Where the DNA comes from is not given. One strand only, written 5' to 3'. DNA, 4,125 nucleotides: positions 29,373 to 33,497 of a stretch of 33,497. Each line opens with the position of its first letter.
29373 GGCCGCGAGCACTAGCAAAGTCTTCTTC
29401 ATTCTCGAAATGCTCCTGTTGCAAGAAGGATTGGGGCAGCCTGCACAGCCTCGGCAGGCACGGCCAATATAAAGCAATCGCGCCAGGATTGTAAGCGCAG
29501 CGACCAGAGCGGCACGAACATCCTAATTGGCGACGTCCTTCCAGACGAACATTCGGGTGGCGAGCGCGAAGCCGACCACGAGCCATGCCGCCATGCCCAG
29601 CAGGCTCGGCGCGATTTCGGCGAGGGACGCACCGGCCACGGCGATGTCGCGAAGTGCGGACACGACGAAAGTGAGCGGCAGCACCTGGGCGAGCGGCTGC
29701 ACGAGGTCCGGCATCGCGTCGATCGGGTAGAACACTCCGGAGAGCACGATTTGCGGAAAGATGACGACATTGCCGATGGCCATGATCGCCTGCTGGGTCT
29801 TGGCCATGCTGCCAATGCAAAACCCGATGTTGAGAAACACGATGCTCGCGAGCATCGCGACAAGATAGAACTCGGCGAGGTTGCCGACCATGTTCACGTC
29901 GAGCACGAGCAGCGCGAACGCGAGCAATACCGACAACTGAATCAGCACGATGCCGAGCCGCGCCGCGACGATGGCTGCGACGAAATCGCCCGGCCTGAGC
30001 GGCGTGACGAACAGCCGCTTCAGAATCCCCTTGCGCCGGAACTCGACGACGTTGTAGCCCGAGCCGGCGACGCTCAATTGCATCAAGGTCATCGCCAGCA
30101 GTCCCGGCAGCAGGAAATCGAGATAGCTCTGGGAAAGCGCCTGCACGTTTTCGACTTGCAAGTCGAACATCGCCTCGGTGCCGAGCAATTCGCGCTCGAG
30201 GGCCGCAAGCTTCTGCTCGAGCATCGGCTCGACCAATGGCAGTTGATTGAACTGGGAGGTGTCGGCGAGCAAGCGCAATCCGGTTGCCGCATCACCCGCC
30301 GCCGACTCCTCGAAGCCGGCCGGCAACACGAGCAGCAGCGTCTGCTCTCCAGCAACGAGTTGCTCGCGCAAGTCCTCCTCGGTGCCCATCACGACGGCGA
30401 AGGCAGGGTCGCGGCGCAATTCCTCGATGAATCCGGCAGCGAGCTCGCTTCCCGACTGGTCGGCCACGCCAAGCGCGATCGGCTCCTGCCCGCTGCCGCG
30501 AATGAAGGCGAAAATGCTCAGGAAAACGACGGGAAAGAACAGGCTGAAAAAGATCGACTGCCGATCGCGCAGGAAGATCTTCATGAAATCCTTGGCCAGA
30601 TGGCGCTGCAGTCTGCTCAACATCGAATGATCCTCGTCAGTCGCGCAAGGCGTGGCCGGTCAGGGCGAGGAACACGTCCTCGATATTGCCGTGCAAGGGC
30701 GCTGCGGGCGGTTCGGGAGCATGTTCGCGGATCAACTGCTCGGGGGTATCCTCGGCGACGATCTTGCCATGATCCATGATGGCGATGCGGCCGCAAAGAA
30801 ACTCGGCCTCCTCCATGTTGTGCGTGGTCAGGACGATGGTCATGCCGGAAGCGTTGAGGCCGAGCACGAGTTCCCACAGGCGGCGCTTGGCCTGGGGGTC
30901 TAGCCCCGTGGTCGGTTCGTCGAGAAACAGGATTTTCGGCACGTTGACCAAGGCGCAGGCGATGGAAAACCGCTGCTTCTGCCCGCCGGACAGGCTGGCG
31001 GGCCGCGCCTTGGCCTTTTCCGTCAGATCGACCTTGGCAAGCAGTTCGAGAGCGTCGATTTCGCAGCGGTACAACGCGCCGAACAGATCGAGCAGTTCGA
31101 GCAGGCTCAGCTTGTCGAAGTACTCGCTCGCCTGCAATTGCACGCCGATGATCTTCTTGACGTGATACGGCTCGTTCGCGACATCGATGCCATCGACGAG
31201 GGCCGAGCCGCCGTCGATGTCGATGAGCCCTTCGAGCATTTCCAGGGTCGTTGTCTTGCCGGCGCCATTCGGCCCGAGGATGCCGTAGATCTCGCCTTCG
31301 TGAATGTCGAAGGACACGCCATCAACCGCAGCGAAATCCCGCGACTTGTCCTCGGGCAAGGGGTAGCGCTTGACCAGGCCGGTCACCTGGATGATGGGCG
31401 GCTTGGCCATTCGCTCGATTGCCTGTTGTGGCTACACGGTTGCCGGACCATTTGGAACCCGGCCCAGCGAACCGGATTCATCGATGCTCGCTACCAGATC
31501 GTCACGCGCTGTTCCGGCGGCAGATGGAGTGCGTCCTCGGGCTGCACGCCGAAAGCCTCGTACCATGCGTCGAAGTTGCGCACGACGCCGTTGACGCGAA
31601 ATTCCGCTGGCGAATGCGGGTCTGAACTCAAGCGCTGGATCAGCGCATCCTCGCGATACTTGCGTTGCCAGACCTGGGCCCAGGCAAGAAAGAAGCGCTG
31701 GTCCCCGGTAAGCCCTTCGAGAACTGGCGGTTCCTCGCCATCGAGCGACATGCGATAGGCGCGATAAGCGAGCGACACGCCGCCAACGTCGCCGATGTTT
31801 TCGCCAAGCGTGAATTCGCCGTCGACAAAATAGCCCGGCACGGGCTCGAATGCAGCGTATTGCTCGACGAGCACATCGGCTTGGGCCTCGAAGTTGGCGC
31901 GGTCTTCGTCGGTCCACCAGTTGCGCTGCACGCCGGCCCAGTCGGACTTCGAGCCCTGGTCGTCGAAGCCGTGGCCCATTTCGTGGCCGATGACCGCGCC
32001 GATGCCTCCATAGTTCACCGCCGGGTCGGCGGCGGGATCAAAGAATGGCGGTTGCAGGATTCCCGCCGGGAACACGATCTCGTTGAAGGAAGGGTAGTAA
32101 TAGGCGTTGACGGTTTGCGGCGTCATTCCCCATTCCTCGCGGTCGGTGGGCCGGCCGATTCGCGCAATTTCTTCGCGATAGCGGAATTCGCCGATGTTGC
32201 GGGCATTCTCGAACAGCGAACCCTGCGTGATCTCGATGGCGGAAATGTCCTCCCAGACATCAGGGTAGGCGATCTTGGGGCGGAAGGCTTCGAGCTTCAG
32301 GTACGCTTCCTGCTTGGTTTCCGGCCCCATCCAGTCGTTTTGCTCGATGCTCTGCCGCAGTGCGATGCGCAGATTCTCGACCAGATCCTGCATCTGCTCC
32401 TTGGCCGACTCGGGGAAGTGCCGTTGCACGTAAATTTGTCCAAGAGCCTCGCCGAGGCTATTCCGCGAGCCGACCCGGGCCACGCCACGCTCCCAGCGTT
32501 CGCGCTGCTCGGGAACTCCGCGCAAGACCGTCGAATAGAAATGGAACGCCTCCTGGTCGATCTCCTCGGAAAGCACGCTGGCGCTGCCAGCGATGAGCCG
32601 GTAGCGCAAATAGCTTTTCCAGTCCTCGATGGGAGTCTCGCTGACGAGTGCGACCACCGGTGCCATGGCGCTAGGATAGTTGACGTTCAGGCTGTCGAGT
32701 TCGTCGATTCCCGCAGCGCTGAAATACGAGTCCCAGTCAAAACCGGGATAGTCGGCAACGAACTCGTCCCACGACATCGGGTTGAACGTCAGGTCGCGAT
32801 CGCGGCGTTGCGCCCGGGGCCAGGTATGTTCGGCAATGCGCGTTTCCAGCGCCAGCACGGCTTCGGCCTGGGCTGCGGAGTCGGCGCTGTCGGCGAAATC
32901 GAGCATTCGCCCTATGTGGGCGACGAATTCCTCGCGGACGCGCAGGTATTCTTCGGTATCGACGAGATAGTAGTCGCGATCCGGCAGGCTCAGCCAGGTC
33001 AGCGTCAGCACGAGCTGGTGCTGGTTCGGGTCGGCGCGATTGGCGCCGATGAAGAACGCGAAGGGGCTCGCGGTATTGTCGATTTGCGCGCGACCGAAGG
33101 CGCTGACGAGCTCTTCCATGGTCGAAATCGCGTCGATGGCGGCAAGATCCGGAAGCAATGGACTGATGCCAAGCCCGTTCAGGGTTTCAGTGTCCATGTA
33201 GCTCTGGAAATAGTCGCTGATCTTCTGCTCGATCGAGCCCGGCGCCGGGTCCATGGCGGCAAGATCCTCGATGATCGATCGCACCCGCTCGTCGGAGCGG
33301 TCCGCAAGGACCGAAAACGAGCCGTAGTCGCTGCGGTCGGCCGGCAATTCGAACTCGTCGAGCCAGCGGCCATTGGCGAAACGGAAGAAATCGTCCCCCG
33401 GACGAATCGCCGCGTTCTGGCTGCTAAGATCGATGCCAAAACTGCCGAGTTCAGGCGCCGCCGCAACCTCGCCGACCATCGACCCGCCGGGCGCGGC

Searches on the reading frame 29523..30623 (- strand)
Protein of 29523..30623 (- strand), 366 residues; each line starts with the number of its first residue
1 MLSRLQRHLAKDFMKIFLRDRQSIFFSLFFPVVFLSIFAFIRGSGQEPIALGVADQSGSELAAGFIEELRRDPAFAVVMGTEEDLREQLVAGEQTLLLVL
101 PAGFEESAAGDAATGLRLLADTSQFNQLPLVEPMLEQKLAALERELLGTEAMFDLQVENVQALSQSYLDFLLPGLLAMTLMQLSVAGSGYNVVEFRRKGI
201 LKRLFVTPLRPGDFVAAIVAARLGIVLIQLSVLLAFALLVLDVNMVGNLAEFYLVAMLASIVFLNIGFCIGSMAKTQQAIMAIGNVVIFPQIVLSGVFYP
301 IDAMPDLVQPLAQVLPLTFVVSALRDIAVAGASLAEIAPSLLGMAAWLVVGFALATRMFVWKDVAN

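Call 4: search_protein_families(library=pfam, proteins=[window:29523-30623:-], max_evalue=1)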
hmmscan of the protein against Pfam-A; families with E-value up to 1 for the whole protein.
window:29523-30623:- (366 aa): 2 families
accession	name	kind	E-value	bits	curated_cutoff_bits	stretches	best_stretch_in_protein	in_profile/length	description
PF12698.13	ABC2_membrane_3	-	9e-43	147.1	31.6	1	23-356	3-346/347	ABC-2 family transporter protein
PF01061.29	ABC2_membrane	-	1.2e-27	97.3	26.9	1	166-327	47-209/211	ABC-2 type transporter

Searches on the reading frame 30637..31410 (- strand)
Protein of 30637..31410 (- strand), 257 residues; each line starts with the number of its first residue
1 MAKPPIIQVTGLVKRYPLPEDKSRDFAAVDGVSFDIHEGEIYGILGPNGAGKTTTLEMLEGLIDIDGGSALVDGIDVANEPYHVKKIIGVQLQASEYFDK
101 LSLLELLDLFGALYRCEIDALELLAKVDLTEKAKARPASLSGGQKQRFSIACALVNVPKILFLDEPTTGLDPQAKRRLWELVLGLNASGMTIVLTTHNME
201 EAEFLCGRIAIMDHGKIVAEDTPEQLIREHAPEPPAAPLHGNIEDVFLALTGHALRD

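Call 8: search_protein_families(library=pfam, proteins=[window:30637-31410:-], max_evalue=0.001)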
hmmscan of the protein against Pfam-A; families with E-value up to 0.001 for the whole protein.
window:30637-31410:- (257 aa): 4 families
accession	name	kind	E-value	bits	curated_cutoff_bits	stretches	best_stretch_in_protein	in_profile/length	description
PF00005.33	ABC_tran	-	9.3e-31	107.7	25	1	30-168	2-137/137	ABC transporter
PF13304.12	AAA_21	-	2.6e-15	57.7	27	1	135-200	233-301/304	AAA domain, putative AbiEii toxin, Type IV TA system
PF13175.12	AAA_15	-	0.00012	22.3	32.1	0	159-198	330-370/374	AAA ATPase domain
PF02463.25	SMC_N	-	0.00064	19.7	40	0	129-202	126-205/220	RecF/RecN/SMC N terminal domain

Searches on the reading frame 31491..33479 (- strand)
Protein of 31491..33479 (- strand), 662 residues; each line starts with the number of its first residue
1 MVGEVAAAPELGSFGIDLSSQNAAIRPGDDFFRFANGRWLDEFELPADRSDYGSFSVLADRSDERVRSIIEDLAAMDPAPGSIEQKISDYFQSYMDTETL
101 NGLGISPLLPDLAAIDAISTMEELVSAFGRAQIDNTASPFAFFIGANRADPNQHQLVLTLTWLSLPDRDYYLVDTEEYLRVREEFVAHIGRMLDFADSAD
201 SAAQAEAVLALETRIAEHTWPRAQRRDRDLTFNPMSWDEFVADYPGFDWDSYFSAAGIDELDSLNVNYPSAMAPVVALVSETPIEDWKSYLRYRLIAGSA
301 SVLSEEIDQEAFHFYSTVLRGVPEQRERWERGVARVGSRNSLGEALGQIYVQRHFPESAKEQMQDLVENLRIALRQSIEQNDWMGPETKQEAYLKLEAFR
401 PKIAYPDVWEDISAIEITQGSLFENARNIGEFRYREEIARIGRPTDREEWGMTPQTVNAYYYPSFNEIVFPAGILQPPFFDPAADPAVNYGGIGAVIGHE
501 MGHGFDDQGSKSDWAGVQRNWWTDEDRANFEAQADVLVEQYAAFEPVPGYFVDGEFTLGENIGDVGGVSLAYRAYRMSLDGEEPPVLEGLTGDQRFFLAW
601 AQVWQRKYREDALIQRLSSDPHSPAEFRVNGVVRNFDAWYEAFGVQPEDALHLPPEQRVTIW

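Call 8: search_protein_families(library=pfam, proteins=[window:31491-33479:-], max_evalue=0.001)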
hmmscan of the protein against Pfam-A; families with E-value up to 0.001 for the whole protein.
window:31491-33479:- (662 aa): 2 families
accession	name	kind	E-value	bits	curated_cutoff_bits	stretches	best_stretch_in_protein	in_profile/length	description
PF05649.18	Peptidase_M13_N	-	6.8e-112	375.1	32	1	27-406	1-381/381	Peptidase family M13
PF01431.27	Peptidase_M13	-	6.3e-69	232.2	24.5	1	458-659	1-205/205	Peptidase family M13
